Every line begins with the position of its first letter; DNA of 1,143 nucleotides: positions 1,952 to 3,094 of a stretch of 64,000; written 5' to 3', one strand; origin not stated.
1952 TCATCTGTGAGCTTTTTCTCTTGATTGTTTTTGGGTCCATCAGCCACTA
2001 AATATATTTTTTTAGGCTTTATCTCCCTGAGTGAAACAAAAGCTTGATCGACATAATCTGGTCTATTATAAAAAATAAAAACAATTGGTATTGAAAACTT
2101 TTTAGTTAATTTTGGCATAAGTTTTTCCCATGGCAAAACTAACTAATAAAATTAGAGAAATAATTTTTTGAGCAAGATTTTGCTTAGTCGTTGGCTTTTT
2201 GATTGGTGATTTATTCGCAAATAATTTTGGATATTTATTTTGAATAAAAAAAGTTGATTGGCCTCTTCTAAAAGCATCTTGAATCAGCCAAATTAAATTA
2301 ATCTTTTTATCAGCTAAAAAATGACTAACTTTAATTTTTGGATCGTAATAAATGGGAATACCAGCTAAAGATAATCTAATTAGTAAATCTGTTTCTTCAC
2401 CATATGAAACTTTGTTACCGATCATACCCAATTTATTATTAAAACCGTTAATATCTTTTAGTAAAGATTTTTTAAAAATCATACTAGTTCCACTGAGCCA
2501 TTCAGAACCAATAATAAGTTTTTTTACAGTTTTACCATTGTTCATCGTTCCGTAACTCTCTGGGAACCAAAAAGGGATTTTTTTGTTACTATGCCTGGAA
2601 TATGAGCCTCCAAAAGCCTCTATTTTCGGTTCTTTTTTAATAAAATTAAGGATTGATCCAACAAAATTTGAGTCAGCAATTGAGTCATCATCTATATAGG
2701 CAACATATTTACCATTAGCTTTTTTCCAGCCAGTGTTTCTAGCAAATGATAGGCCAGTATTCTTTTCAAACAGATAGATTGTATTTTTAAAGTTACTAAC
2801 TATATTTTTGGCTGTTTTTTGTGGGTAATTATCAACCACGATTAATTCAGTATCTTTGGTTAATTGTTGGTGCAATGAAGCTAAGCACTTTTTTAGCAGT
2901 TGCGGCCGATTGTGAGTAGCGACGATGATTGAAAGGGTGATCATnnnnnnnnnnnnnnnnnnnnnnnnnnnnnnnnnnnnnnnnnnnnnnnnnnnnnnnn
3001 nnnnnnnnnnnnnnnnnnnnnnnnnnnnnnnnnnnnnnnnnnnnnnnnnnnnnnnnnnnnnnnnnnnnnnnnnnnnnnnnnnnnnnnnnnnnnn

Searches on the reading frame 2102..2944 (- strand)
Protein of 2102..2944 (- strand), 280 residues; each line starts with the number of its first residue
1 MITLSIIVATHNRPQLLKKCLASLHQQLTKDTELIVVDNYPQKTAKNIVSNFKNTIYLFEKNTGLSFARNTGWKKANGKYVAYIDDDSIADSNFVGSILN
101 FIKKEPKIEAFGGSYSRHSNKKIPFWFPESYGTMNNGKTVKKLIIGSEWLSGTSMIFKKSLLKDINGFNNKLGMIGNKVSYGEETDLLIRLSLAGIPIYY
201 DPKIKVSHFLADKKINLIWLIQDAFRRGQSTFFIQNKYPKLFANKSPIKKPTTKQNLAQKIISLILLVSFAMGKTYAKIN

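Call 3: search_protein_families(library=pfam, proteins=[window:2102-2944:-], max_evalue=0.01)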
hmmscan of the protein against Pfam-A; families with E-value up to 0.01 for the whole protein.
window:2102-2944:- (280 aa): 4 families
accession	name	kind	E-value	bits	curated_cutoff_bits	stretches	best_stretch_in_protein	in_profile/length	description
PF00535.33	Glycos_transf_2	-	4.1e-24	85.8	23.3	1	5-160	1-162/168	Glycosyl transferase family 2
PF13641.12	Glyco_tranf_2_3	-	2.9e-10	41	27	1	4-209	3-212/230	Glycosyltransferase like family 2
PF10111.15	Glyco_tranf_2_2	-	3.5e-06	27.1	27.3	1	8-102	6-106/276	Glycosyltransferase like family 2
PF02709.20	Glyco_transf_7C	-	0.0082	16.2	23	0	150-199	19-63/78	N-terminal domain of galactosyltransferase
